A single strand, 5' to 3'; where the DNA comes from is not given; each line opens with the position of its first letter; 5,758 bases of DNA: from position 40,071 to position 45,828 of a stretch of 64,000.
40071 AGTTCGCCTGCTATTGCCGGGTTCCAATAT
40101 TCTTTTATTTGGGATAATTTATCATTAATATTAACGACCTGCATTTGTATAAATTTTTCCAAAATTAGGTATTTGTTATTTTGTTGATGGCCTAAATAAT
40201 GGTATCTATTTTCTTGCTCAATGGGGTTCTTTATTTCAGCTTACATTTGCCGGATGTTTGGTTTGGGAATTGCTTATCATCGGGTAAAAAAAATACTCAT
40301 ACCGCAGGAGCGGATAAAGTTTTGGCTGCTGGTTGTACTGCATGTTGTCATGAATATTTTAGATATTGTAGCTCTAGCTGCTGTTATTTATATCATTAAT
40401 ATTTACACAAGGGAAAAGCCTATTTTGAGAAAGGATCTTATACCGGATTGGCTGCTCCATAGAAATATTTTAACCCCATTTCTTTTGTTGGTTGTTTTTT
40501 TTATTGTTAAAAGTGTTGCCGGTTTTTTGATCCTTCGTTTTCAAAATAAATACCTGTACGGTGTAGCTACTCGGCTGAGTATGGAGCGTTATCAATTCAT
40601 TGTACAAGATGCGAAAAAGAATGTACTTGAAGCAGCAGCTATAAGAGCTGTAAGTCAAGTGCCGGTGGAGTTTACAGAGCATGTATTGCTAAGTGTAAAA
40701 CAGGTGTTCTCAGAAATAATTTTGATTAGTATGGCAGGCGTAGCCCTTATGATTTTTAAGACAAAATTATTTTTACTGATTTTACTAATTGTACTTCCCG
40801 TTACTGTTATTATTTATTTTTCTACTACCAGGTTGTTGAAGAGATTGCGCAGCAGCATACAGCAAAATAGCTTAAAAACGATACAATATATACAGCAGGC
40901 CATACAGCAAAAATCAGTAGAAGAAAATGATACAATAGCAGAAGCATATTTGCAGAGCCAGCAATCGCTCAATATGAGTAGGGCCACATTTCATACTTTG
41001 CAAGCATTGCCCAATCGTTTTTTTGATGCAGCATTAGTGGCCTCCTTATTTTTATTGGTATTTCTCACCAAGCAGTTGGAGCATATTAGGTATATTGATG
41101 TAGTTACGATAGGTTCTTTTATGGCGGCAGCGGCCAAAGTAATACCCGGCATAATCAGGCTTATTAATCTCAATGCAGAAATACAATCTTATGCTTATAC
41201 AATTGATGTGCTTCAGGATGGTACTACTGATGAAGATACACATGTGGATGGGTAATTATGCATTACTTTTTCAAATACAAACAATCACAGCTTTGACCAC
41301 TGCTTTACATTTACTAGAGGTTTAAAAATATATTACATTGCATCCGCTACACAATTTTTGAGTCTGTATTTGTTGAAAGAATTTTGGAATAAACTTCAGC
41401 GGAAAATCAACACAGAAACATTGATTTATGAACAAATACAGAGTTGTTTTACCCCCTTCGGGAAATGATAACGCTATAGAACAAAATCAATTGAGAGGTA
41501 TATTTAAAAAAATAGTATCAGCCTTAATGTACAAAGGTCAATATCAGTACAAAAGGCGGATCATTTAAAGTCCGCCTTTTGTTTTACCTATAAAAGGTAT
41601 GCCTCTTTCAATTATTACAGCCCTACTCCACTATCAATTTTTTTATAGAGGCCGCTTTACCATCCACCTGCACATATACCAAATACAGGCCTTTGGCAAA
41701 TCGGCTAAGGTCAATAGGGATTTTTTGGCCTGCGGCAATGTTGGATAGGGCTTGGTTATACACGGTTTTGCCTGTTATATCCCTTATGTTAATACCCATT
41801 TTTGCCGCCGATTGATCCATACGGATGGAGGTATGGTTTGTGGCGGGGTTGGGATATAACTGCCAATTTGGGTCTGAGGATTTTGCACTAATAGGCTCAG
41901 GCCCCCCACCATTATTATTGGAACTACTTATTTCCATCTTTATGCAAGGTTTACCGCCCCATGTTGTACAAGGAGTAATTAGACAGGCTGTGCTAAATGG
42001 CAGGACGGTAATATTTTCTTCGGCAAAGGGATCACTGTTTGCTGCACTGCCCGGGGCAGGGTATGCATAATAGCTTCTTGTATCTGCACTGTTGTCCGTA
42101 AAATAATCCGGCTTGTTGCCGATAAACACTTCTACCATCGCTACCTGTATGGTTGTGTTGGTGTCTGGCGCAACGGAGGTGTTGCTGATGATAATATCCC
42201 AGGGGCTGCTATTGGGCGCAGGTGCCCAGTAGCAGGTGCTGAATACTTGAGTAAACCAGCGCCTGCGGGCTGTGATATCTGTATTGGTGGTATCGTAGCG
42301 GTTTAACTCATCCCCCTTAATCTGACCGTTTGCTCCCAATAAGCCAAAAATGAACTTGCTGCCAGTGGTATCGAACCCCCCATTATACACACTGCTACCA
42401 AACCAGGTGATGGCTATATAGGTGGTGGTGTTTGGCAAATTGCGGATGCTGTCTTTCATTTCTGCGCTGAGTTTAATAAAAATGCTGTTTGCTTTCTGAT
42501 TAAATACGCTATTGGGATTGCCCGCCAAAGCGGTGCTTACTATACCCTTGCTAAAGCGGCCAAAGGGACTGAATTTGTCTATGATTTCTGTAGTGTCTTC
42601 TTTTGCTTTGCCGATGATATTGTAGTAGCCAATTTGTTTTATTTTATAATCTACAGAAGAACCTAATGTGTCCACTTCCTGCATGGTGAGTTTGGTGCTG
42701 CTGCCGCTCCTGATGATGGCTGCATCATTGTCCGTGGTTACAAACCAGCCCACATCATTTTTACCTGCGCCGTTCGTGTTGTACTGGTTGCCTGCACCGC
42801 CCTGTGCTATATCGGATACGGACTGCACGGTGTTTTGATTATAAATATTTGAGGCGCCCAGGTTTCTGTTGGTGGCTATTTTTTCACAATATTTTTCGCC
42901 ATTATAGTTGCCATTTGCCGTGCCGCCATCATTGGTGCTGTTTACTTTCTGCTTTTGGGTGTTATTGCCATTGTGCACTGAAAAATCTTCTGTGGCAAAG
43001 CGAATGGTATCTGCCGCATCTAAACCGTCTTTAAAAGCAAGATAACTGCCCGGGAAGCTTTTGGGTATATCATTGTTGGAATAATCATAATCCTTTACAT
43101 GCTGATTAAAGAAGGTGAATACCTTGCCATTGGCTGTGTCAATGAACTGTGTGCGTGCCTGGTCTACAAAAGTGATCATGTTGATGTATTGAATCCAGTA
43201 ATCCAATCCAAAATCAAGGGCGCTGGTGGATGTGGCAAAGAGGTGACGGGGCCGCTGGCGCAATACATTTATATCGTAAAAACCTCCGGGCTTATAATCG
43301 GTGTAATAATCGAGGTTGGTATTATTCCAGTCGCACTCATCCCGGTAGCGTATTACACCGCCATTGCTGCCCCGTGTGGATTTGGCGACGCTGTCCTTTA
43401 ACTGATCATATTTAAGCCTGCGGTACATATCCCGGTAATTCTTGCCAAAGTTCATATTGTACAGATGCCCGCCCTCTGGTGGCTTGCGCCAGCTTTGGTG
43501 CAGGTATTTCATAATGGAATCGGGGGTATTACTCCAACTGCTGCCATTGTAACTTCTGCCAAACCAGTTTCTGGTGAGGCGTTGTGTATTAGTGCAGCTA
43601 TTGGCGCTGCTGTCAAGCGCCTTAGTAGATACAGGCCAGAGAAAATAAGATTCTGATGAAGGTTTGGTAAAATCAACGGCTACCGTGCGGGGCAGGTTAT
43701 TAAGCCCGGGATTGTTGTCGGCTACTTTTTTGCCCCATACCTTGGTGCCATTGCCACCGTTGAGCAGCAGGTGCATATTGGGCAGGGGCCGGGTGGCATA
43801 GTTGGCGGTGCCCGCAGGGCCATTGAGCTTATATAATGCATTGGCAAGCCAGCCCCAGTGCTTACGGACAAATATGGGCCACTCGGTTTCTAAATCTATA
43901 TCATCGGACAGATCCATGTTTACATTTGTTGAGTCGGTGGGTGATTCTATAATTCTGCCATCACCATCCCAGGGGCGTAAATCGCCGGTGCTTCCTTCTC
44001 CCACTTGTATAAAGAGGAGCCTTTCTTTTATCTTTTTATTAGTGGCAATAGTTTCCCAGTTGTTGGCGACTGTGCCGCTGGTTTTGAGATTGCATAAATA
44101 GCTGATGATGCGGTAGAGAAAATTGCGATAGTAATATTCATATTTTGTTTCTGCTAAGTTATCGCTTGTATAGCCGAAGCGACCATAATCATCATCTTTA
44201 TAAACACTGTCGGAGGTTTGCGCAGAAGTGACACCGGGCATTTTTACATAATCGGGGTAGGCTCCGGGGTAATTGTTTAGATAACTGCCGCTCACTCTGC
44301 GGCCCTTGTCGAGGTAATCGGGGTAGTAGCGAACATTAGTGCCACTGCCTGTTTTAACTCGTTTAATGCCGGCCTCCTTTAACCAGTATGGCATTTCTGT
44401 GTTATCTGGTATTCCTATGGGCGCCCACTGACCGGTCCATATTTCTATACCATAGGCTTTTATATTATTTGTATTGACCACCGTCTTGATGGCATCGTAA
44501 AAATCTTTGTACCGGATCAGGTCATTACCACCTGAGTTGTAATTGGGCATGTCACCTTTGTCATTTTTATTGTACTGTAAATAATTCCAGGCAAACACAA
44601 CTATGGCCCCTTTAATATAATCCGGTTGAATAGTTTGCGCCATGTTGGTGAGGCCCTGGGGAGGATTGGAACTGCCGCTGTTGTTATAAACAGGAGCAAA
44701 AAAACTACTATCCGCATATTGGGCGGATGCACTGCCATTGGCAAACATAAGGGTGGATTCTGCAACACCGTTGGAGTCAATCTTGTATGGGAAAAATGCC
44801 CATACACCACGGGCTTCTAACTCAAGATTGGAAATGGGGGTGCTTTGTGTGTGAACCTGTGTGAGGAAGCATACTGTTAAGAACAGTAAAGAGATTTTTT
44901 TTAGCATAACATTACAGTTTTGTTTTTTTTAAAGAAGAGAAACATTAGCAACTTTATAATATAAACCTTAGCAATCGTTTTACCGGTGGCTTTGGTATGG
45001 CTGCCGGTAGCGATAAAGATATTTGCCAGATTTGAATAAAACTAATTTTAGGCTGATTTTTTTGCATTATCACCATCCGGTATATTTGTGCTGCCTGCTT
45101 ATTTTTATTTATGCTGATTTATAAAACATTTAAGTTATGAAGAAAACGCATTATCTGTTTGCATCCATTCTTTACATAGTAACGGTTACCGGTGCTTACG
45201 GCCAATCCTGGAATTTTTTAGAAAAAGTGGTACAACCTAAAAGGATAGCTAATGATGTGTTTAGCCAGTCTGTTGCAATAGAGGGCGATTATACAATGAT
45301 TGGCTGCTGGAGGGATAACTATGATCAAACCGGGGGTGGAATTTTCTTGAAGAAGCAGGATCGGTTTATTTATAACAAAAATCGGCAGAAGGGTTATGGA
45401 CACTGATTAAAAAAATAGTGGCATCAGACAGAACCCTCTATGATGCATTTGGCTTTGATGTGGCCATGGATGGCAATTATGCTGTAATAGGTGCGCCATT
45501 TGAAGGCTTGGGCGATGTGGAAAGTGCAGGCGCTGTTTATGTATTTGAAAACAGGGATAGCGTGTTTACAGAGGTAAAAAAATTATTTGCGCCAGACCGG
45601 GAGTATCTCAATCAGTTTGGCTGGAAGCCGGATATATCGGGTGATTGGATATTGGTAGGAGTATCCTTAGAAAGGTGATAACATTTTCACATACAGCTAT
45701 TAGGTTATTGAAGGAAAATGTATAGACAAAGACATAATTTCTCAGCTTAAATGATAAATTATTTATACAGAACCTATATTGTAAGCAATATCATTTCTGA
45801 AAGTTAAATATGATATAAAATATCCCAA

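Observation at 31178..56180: Two paralogous cassettes, each a two-component system divergent from a multi-PPC-domain / Fn3 / T9SS-CTD protein: candidate undescribed signal-controlled secreted system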

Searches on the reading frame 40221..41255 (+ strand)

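Call 10: search_protein_families(library=pfam, proteins=[window:40221-41255:+], max_evalue=0.001)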
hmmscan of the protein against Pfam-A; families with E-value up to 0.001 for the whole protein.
window:40221-41255:+ (344 aa): 0 families

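Call 13: search_protein_families(library=pfam, proteins=[window:40221-41255:+], max_evalue=10)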
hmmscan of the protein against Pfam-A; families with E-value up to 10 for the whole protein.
window:40221-41255:+ (344 aa): 4 families
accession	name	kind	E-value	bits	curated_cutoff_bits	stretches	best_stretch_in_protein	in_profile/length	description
PF09391.15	DUF2000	-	0.022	15.2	25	1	193-244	52-104/133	Protein of unknown function (DUF2000)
PF04494.20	TFIID_NTD2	-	0.038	14.7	22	1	203-261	54-111/133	WD40 associated region in TFIID subunit, NTD2 domain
PF03471.22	CorC_HlyC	-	0.14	12.6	27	1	96-142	32-78/81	Transporter associated domain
PF03896.21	TRAP_alpha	-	1.4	8.5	24.7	1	158-215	103-151/180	Translocon-associated protein (TRAP), alpha subunit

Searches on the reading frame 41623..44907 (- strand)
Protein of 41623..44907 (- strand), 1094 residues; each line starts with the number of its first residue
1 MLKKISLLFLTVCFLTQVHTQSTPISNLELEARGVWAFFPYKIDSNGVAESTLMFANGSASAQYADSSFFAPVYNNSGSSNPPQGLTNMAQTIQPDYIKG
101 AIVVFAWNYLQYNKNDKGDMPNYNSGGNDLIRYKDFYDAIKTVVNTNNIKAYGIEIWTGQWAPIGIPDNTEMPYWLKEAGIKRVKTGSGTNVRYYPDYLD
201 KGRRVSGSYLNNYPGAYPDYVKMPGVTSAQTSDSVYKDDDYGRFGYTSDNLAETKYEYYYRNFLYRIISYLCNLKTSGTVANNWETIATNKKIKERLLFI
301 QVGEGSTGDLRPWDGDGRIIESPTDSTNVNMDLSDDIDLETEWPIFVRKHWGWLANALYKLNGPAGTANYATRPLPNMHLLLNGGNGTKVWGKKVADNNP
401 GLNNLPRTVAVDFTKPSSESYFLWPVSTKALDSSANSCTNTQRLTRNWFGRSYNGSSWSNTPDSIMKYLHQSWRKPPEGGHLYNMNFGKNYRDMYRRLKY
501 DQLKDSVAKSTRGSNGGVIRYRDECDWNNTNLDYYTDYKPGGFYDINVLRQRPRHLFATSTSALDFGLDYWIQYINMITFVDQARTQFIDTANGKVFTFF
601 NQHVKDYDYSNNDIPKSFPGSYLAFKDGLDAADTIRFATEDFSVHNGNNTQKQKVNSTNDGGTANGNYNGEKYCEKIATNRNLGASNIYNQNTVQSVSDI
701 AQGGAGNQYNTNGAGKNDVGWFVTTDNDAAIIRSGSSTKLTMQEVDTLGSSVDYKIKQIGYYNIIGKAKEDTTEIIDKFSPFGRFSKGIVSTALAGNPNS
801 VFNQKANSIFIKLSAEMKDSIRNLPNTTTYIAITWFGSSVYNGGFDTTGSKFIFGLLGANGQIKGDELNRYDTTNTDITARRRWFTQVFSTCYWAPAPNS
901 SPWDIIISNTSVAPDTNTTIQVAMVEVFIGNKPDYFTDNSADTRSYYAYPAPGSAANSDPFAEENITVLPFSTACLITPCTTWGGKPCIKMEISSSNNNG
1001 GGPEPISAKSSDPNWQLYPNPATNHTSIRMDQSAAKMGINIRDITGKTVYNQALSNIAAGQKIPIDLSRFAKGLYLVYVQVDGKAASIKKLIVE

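Call 6: search_protein_families(library=pfam, proteins=[window:41623-44907:-], max_evalue=0.01)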
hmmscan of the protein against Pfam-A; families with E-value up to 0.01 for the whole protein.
window:41623-44907:- (1094 aa): 3 families
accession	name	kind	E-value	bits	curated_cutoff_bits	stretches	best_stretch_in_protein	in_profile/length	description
PF18962.6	Por_Secre_tail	-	4.1e-13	49.8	27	1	1017-1093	1-75/75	Secretion system C-terminal sorting domain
PF11589.14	DUF3244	-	7.9e-06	26.2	25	1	1027-1083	32-87/96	Domain of unknown function (DUF3244)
PF16117.10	DUF4833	-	0.0025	18.4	23.1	1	1014-1093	33-107/138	Domain of unknown function (DUF4833)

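Call 7: search_protein_families(library=ncbifam, proteins=[window:41623-44907:-], max_evalue=0.01)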
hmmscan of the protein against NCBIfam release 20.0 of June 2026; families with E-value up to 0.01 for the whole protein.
window:41623-44907:- (1094 aa): 1 family
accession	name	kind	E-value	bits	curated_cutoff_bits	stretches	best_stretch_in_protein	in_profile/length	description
TIGR04183.1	Por_Secre_tail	domain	2.2e-09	37.1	23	1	1017-1093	1-71/72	T9SS type A sorting domain-containing protein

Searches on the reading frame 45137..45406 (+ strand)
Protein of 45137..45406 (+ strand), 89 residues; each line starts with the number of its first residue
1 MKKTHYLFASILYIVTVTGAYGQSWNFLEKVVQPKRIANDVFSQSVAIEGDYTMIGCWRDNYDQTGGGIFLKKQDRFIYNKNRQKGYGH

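Call 73: search_protein_families(library=pfam, proteins=[window:45137-45406:+], max_evalue=0.0001)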
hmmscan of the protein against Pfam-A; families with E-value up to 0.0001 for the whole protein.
window:45137-45406:+ (89 aa): 1 family
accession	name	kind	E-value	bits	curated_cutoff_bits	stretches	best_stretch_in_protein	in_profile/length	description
PF14312.12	FG-GAP_2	-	5.8e-05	23.6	23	0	25-65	1-41/49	FG-GAP repeat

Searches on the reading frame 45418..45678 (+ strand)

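Call 73: search_protein_families(library=pfam, proteins=[window:45418-45678:+], max_evalue=0.0001)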
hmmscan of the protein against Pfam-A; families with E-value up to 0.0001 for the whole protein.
window:45418-45678:+ (86 aa): 1 family
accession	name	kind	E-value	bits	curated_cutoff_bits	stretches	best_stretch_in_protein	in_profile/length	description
PF14312.12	FG-GAP_2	-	6.7e-19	68.3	23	2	2-43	9-49/49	FG-GAP repeat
